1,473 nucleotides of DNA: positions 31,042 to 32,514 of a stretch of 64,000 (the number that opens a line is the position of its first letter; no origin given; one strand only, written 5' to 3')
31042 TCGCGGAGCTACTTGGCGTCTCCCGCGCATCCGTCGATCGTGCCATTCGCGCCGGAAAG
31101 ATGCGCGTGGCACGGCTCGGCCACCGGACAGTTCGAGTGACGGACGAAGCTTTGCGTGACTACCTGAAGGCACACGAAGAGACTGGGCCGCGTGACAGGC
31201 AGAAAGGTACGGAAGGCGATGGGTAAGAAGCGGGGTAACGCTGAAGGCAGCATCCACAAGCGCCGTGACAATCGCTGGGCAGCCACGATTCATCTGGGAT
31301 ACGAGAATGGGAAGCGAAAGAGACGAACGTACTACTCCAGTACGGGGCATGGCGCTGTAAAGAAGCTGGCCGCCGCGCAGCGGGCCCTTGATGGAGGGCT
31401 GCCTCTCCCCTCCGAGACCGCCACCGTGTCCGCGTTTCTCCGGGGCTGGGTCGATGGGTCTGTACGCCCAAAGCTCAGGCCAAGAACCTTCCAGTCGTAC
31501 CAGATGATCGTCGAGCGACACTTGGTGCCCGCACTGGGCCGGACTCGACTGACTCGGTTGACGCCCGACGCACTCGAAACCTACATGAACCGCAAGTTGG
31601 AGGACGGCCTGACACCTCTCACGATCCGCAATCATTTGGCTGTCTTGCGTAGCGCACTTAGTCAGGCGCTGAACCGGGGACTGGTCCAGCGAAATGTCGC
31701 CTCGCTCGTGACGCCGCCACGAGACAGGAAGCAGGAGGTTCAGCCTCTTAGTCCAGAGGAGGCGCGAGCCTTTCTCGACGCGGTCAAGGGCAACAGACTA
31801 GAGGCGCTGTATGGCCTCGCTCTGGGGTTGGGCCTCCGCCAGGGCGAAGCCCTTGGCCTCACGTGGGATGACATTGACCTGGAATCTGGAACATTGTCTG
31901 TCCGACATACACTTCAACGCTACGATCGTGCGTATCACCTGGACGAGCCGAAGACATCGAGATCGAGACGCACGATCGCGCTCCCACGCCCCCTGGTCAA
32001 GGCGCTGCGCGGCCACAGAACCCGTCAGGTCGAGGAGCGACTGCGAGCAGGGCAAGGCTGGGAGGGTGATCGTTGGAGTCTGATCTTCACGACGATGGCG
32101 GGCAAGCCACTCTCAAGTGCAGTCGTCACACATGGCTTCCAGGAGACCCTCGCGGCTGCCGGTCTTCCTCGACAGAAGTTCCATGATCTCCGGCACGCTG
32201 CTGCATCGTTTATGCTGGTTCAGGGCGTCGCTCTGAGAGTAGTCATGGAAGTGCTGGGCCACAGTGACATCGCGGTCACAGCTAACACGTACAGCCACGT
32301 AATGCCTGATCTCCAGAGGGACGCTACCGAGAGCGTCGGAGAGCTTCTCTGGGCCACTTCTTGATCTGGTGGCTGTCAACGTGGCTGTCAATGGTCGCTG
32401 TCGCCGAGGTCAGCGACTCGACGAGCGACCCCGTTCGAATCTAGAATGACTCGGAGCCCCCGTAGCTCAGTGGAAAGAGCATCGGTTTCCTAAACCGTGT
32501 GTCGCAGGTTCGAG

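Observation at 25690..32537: About 6.8-kb integrative element in tRNA-Arg(CCT) with 42-bp att repeats covering the tRNA 5' half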

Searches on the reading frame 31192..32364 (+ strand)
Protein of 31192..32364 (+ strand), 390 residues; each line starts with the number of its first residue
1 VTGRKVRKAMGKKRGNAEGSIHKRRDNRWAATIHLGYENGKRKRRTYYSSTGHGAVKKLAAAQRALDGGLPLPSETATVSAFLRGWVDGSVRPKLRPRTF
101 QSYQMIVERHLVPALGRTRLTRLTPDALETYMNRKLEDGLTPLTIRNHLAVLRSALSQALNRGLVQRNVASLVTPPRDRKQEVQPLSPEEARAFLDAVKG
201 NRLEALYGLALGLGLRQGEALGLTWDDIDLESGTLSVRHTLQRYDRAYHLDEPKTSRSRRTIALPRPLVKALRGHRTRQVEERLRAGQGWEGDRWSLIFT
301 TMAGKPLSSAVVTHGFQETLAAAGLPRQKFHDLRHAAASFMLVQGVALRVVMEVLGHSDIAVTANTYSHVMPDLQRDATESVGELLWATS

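Call 7: search_protein_families(library=pfam, proteins=[window:31192-32364:+], max_evalue=0.01)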
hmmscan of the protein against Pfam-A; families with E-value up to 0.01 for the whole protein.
window:31192-32364:+ (390 aa): 4 families
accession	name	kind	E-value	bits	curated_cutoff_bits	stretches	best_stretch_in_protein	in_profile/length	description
PF00589.27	Phage_integrase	-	9.9e-26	91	27.1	1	186-370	3-168/172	Phage integrase family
PF14659.12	Phage_int_SAM_3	-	8.2e-08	32.8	22.6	1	78-135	1-57/58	Phage integrase, N-terminal SAM-like domain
PF13102.12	Phage_int_SAM_5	-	0.0084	16.9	22.3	0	121-169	44-92/98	Phage integrase SAM-like domain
PF02899.23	Phage_int_SAM_1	-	0.0088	16.7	22.3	0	95-159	14-79/83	Phage integrase, N-terminal SAM-like domain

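Call 9: find_homologous_proteins(query=window:31192-32364:+)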
Query window:31192-32364:+ (390 aa): 2763 proteins with E <= 0.001 among 8000 candidates; the best 120 are listed.
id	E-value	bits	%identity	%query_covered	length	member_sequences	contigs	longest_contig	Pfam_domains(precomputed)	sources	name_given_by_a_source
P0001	8.2e-249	843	100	98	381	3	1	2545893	PF14659.13,PF00589.28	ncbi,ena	-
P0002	6.2e-218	741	87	99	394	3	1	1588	PF14659.13,PF00589.28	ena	-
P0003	1.7e-215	733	88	97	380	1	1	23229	PF14659.13,PF00589.28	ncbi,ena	-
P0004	6.0e-213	725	86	98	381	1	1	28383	PF14659.13,PF00589.28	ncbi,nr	ncbi:MAG: site-specific integrase [Chloroflexi bacterium]|nr:site-specific integrase [Chloroflexota 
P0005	1.0e-211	721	86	98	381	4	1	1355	PF14659.13,PF00589.28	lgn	-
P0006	4.8e-208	709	84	98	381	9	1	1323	PF14659.13,PF00589.28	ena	-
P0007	1.6e-204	697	86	98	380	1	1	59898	PF00589.28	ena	-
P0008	1.1e-162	559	67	97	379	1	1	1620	PF14659.13,PF00589.28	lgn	-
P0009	4.9e-144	498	62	98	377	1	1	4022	PF14659.13,PF00589.28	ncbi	-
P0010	2.5e-143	496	61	97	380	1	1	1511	PF14659.13,PF00589.28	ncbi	-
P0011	3.4e-142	492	60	97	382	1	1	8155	PF14659.13,PF00589.28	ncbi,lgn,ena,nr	ncbi:MAG: site-specific integrase [Chloroflexi bacterium]|nr:site-specific integrase [Chloroflexota 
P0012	6.3e-142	491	62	97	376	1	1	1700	PF14659.13,PF00589.28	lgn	-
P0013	2.2e-141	489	58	97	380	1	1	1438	PF14659.13,PF00589.28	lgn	-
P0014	1.3e-140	487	62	96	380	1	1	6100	PF14659.13,PF00589.28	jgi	jgi:integrase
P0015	1.7e-140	486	61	96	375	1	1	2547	PF14659.13,PF00589.28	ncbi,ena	-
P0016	1.9e-140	486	61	97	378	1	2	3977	PF14659.13,PF00589.28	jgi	jgi:integrase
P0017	1.3e-139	484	59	98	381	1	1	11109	PF14659.13,PF00589.28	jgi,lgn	jgi:integrase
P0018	1.3e-139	483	57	98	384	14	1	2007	PF14659.13,PF00589.28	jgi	jgi:integrase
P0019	6.2e-139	481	61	96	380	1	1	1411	PF14659.13,PF00589.28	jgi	jgi:integrase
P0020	1.7e-138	480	61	97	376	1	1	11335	PF14659.13,PF00589.28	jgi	jgi:integrase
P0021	3.7e-138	479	61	98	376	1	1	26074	PF14659.13,PF00589.28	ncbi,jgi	-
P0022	5.8e-137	475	60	97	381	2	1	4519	PF14659.13,PF00589.28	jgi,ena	-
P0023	6.3e-137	475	60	96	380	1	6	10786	PF14659.13,PF00589.28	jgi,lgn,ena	-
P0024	1.5e-136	473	60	97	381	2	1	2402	PF14659.13,PF00589.28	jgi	-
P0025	4.4e-136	472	60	97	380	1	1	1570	PF14659.13,PF00589.28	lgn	-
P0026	8.1e-136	471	58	97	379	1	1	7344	PF14659.13,PF00589.28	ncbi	ncbi:MAG: tyrosine-type recombinase/integrase [Tepidiformaceae bacterium]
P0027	1.7e-135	470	59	97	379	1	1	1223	PF14659.13,PF00589.28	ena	-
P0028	3.7e-135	469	59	96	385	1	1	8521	PF14659.13,PF00589.28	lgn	-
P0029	6.9e-135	468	56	97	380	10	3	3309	PF14659.13,PF00589.28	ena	-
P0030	8.1e-134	464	59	96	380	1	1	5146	PF14659.13,PF00589.28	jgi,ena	-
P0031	2.7e-133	463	59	96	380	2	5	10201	PF14659.13,PF00589.28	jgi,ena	-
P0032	3.5e-132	459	57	96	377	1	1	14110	PF14659.13,PF00589.28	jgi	-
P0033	6.3e-132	458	59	96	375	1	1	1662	PF14659.13,PF00589.28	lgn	-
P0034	8.1e-132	458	59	98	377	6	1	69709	PF14659.13,PF00589.28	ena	-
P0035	1.2e-131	457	57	97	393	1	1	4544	PF14659.13,PF00589.28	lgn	-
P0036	1.3e-131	457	57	97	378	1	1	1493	PF14659.13,PF00589.28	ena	-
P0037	3.3e-131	456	57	97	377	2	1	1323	PF14659.13,PF22022.3,PF00589.28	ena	-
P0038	9.5e-131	454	57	97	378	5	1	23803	PF14659.13,PF00589.28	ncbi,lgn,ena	-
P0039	1.7e-130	454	57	97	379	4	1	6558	PF14659.13,PF00589.28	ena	-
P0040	4.4e-130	452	57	97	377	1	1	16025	PF14659.13,PF00589.28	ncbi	-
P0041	2.1e-129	450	57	96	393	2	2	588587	PF14659.13,PF00589.28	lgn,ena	-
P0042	4.5e-129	449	56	97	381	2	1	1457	PF14659.13,PF22022.3,PF00589.28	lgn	-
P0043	2.2e-128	447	57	96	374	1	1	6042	PF14659.13,PF00589.28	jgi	jgi:integrase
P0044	8.8e-128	445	57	97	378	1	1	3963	PF14659.13,PF00589.28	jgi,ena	-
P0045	1.6e-127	444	56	97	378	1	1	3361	PF14659.13,PF00589.28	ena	-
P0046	2.7e-127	443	56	98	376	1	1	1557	PF14659.13,PF00589.28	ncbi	-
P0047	4.4e-127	442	57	97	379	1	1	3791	PF14659.13,PF00589.28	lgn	-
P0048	1.2e-126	441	55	96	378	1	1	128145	PF14659.13,PF00589.28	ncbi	-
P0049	2.0e-126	440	56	98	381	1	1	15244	PF14659.13,PF00589.28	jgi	jgi:integrase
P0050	2.7e-126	440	56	97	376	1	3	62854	PF14659.13,PF00589.28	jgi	jgi:integrase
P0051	2.9e-125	436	56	97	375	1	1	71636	PF14659.13,PF00589.28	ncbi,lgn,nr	ncbi:MAG: tyrosine-type recombinase/integrase [Dehalococcoidia bacterium]|nr:tyrosine-type recombina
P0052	1.3e-124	434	53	98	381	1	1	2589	PF14659.13,PF00589.28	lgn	-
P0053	2.4e-124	433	54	97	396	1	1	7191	PF14659.13,PF00589.28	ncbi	-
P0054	2.4e-124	433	55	97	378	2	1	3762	PF14659.13,PF00589.28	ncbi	-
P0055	7.8e-124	432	56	97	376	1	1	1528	PF14659.13,PF00589.28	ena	-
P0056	1.6e-123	431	62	86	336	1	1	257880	PF14659.13,PF00589.28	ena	-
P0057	3.8e-122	426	57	97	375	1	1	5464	PF14659.13,PF00589.28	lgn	-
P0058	8.1e-122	425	53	97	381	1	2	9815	PF14659.13,PF00589.28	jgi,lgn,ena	-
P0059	1.1e-121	425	55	97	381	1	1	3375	PF14659.13,PF00589.28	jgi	jgi:integrase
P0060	1.6e-121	424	54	96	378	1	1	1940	PF14659.13,PF00589.28,PF02899.24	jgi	jgi:integrase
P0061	1.9e-121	424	54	96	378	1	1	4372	PF14659.13,PF00589.28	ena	-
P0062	3.3e-121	423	54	97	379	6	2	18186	PF14659.13,PF00589.28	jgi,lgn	jgi:integrase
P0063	4.5e-121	422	56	96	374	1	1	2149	PF14659.13,PF00589.28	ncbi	-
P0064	1.4e-120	421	55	97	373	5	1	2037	PF14659.13,PF00589.28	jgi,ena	-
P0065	2.9e-120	420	53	97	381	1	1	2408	PF14659.13,PF00589.28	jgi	jgi:integrase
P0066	3.2e-120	420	52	96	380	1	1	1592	PF14659.13,PF00589.28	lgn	-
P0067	3.6e-120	420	54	96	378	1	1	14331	PF14659.13,PF00589.28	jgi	jgi:integrase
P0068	4.0e-120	419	53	96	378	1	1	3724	PF14659.13,PF00589.28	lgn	-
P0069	7.1e-120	419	53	97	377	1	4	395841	PF14659.13,PF00589.28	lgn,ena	-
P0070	7.9e-120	418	55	97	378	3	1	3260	PF14659.13,PF00589.28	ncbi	-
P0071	8.4e-120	418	52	96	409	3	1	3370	PF14659.13,PF00589.28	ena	-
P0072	9.0e-120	418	53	97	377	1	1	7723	PF14659.13,PF00589.28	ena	-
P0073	1.1e-119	418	55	97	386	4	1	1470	PF14659.13,PF00589.28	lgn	-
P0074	1.3e-119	418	54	97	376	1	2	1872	PF14659.13,PF00589.28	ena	-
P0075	2.2e-119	417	53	96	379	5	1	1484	PF14659.13,PF00589.28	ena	-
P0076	2.4e-119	417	54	97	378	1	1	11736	PF14659.13,PF00589.28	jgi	jgi:integrase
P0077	4.1e-119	416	54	96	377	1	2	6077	PF14659.13,PF00589.28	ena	-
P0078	4.9e-119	416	55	96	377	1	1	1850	PF14659.13,PF00589.28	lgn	-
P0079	7.2e-119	415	54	96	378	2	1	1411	PF14659.13,PF00589.28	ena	-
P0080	8.8e-119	415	54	97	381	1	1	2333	PF14659.13,PF00589.28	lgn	-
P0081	1.5e-118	414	58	88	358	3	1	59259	PF14659.13,PF00589.28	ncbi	-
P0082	1.6e-118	414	55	97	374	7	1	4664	PF14659.13,PF00589.28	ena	-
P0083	3.7e-118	413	53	96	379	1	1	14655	PF14659.13,PF00589.28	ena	-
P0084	4.3e-118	413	51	96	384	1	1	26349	PF14659.13,PF00589.28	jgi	-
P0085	5.2e-118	412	53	96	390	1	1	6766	PF14659.13,PF00589.28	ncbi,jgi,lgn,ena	-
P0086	6.6e-118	412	53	97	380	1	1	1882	PF14659.13,PF00589.28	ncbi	-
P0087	8.5e-118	412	54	97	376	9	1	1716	PF14659.13,PF00589.28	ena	-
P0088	1.3e-117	411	54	96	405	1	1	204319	PF14659.13,PF00589.28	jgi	jgi:integrase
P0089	1.4e-117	411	55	97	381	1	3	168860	PF14659.13,PF00589.28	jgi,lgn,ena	-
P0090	1.6e-117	411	53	97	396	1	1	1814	PF14659.13,PF00589.28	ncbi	-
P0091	2.1e-117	410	52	97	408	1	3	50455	PF14659.13,PF00589.28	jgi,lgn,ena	-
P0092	2.7e-117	410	54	95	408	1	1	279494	PF14659.13,PF00589.28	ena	-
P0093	3.3e-117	410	52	96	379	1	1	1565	PF14659.13,PF00589.28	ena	-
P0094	4.8e-117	409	54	97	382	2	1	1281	PF14659.13,PF00589.28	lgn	-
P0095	1.9e-116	407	53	96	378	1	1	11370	PF14659.13,PF00589.28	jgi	jgi:integrase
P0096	3.1e-116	407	54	97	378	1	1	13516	PF14659.13,PF00589.28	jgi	jgi:integrase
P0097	5.0e-116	406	54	97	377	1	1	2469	PF14659.13,PF00589.28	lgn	-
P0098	5.4e-116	406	54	96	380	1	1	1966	PF14659.13,PF00589.28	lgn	-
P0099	5.5e-116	406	55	96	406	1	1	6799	PF14659.13,PF00589.28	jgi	jgi:integrase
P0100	5.9e-116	406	55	96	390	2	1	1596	PF14659.13,PF00589.28,PF12834.14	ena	-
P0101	6.7e-116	405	53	96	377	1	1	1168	PF14659.13,PF00589.28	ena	-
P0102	7.1e-116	405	54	96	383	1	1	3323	PF14659.13,PF00589.28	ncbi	-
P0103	1.1e-115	405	57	88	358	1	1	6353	PF14659.13,PF00589.28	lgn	-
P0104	1.3e-115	405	70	72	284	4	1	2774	PF00589.28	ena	-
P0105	1.3e-115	405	52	96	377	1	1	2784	PF14659.13,PF00589.28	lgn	-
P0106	1.5e-115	404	53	99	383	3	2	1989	PF14659.13,PF00589.28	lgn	-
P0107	1.5e-115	404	55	94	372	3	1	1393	PF14659.13,PF00589.28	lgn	-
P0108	1.5e-115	404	52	96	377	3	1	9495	PF14659.13,PF00589.28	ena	-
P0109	1.7e-115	404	52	96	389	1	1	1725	PF13495.13,PF14659.13,PF00589.28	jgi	-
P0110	2.6e-115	404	53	97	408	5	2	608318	PF14659.13,PF00589.28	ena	-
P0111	3.5e-115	403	52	96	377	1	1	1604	PF14659.13,PF00589.28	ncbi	-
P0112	3.8e-115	403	52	95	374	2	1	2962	PF14659.13,PF00589.28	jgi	jgi:integrase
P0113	4.9e-115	403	53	97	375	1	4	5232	PF14659.13,PF00589.28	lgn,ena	-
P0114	6.2e-115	402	52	96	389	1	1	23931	PF14659.13,PF00589.28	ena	-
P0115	6.3e-115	402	52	98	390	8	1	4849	PF14659.13,PF00589.28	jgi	-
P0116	8.1e-115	402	53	97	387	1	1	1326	PF14659.13,PF00589.28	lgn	-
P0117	8.2e-115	402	55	92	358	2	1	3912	PF14659.13,PF00589.28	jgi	-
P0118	1.1e-114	401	50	96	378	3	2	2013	PF14659.13,PF00589.28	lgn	-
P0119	1.4e-114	401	54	96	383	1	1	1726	PF14659.13,PF00589.28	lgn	-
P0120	1.7e-114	401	53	97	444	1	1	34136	PF14659.13,PF00589.28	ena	-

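Call 11: find_encoding_contigs(protein=P0003, flank=10000, max_places=3)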
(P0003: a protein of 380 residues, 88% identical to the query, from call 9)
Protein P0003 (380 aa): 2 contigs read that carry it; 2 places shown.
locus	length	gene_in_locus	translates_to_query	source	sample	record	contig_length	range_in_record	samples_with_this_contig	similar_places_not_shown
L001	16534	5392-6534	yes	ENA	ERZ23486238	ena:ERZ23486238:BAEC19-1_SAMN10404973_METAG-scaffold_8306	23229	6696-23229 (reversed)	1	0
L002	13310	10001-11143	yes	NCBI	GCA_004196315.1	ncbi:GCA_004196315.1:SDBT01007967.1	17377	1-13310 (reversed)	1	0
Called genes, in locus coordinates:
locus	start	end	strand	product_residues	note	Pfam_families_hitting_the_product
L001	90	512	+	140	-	-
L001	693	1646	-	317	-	-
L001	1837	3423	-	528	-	-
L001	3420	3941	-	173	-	PF01807:Zn_ribbon_DnaG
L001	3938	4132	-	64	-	PF12728:HTH_17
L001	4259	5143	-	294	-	-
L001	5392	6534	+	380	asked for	PF14659:Phage_int_SAM_3, PF00589:Phage_integrase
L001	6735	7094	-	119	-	PF00903:Glyoxalase, PF12681:Glyoxalase_2 (weak), PF18029:Glyoxalase_6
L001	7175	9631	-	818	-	PF17764:PriA_3primeBD, PF00270:DEAD, PF04851:ResIII, PF18319:Zn_ribbon_PriA, PF00271:Helicase_C (weak), PF18074:PriA_C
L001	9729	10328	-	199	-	PF01245:Ribosomal_L19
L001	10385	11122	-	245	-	PF01746:tRNA_m1G_MT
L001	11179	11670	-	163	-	PF00994:MoCF_biosynth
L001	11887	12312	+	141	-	PF02381:MraZ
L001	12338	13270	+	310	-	PF01795:Methyltransf_5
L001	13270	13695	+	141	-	-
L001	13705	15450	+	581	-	PF03717:PBP_dimer, PF00905:Transpeptidase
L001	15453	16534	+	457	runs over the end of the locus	PF01225:Mur_ligase (faint), PF08245:Mur_ligase_M, PF02875:Mur_ligase_C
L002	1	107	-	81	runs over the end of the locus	-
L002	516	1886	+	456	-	PF18884:TSP3_bac (weak)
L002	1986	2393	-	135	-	-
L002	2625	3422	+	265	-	-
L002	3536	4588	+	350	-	PF13676:TIR_2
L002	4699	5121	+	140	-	-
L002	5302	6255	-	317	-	-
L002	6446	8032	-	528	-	-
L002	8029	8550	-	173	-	PF01807:Zn_ribbon_DnaG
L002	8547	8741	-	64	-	PF12728:HTH_17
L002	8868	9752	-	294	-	-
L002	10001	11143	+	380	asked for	PF14659:Phage_int_SAM_3, PF00589:Phage_integrase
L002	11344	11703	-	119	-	PF00903:Glyoxalase, PF12681:Glyoxalase_2 (weak), PF18029:Glyoxalase_6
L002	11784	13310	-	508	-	?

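Call 12: find_encoding_contigs(protein=P0004, flank=10000, max_places=3)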
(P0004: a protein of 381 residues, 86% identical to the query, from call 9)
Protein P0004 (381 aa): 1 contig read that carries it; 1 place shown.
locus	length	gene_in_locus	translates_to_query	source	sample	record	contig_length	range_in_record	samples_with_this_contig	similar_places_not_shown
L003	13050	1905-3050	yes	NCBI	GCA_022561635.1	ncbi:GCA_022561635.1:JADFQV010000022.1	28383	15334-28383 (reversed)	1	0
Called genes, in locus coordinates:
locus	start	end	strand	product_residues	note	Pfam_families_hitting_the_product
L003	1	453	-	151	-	?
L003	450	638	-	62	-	PF21531:Rv2175c_wHTH (weak), PF12728:HTH_17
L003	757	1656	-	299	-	-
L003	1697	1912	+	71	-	PF21531:Rv2175c_wHTH (faint), PF12728:HTH_17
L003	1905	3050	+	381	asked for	PF14659:Phage_int_SAM_3, PF00589:Phage_integrase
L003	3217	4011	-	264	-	PF01177:Asp_Glu_race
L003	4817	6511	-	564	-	PF00999:Na_H_Exchanger, PF02254:TrkA_N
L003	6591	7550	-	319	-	PF16881:LIAS_N, PF04055:Radical_SAM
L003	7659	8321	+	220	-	PF00486:Trans_reg_C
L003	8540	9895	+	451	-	PF00909:Ammonium_transp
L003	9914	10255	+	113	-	PF00543:P-II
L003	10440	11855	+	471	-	PF03951:Gln-synt_N, PF00120:Gln-synt_C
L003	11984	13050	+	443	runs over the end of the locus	PF03951:Gln-synt_N, PF00120:Gln-synt_C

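Call 13: find_encoding_contigs(protein=P0007, flank=10000, max_places=3)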
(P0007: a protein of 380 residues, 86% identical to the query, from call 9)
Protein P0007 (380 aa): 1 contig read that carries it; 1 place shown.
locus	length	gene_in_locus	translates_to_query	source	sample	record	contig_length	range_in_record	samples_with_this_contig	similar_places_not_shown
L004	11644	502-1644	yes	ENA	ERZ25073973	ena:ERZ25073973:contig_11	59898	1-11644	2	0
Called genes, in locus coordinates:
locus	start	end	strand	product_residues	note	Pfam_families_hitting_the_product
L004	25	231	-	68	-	-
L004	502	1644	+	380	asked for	PF00589:Phage_integrase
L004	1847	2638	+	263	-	PF00106:adh_short, PF08659:KR, PF13561:adh_short_C2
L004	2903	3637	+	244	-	PF01734:Patatin (weak)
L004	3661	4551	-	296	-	-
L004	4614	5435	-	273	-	-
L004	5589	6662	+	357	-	-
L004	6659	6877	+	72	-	PF01809:YidD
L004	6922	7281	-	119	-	PF00903:Glyoxalase, PF12681:Glyoxalase_2 (weak), PF18029:Glyoxalase_6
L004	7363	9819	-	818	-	PF17764:PriA_3primeBD, PF00270:DEAD, PF04851:ResIII, PF18319:Zn_ribbon_PriA (weak), PF00271:Helicase_C (weak), PF18074:PriA_C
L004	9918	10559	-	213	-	PF01245:Ribosomal_L19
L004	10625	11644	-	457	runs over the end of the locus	-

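Call 21: find_related_loci(query=window:31192-32364:+, collection=viral_contigs, flank=10000)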
Query window:31192-32364:+ (390 aa) in viral_contigs; peptide patterns used: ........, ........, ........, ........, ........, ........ (x = any residue, [..] = any of these).
71 stretches matched a pattern; 44 encode a relative of the query (tblastn E <= 1e-3); 44 distinct loci.
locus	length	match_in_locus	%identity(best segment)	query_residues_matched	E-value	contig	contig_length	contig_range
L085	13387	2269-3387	32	10-386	4e-45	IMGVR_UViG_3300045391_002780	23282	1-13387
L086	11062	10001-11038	28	42-384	2e-39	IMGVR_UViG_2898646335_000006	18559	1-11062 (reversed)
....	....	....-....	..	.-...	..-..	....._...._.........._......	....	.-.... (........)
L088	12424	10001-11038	27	42-384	1e-37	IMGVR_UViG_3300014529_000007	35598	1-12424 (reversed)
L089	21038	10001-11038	28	42-384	2e-37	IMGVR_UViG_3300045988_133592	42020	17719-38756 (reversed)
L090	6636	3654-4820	27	8-386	2e-37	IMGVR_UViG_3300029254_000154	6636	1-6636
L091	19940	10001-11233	26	4-380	4e-37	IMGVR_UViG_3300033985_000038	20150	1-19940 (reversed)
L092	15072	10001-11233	26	4-380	4e-37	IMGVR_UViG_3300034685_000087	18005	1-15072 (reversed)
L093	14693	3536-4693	27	18-369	4e-35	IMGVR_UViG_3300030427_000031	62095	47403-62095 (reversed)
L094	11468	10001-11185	26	23-380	6e-34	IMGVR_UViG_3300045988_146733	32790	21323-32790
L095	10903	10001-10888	28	105-386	1e-31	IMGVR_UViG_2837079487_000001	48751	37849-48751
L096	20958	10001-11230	27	19-382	1e-31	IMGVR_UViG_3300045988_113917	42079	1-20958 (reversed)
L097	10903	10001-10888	27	105-386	2e-31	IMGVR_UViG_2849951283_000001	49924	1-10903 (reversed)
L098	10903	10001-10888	28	105-386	2e-31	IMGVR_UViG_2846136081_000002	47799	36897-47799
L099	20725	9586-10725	26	40-380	5e-31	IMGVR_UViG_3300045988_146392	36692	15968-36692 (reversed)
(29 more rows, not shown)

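Call 27: find_related_loci(query=A2, collection=metagenome_contigs, flank=10000)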
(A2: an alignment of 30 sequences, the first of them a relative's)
Query A2 (381 aa) in metagenome_contigs; peptide patterns used: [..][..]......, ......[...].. (x = any residue, [..] = any of these).
600 stretches matched a pattern (row limit reached: there are more); 541 encode a relative of the query (tblastn E <= 1e-3); the best 80 are kept; 80 distinct loci.
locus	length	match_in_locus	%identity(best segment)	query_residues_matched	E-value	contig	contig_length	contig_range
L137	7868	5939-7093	54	1-377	3e-128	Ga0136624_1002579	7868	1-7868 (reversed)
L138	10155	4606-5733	52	4-381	5e-120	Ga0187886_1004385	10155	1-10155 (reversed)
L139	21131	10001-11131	51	4-377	4e-120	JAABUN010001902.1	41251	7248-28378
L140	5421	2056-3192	52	4-381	1e-119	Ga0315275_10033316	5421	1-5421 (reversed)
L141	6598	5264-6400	52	4-381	1e-119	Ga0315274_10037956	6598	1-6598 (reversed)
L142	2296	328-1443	51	4-377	7e-126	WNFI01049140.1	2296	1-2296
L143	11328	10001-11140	51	4-381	2e-119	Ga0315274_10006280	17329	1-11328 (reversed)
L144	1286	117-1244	50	1-377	1e-125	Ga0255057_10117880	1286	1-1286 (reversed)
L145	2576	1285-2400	51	4-377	1e-119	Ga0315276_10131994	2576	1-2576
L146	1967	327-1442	50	4-377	6e-120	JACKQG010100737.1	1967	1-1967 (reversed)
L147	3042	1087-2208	51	4-377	4e-114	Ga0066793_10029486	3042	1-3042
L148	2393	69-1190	50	4-377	8e-115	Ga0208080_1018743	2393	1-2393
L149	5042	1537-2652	49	4-377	1e-109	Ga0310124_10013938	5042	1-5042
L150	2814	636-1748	48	1-377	7e-112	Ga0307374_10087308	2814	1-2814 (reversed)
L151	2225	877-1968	50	4-368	4e-113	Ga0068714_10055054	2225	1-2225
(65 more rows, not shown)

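Call 54: search_protein_families(library=phrogs, proteins=[window:31219-32364:+], max_evalue=0.01)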
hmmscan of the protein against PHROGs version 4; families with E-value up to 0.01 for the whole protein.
window:31219-32364:+ (381 aa): 11 families
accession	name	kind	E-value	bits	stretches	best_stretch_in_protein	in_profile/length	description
phrog_1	-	integration and excision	7.3e-72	244.5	1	12-377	116-451/611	integrase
phrog_216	-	integration and excision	1.5e-34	120.4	1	136-373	15-236/301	integrase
phrog_7685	-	integration and excision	1.3e-13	52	1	288-376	152-238/240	integrase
phrog_26960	-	unknown function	1e-09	39.7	1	14-128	12-128/146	-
phrog_25190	-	integration and excision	1.2e-06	29.8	1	297-365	25-93/109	integrase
phrog_7269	-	integration and excision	1.3e-05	26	1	318-368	27-76/89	integrase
phrog_35951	-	unknown function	0.00014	23.3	1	307-361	9-62/97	-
phrog_37709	-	unknown function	0.00062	20.7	1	138-222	23-105/116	-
phrog_16880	-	DNA, RNA and nucleotide metabolism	0.0012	19.8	1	3-54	90-143/162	endonuclease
phrog_23783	-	integration and excision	0.0025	18.8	1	26-168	21-156/162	integrase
phrog_23271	-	unknown function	0.0026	18.7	1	322-362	12-51/67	-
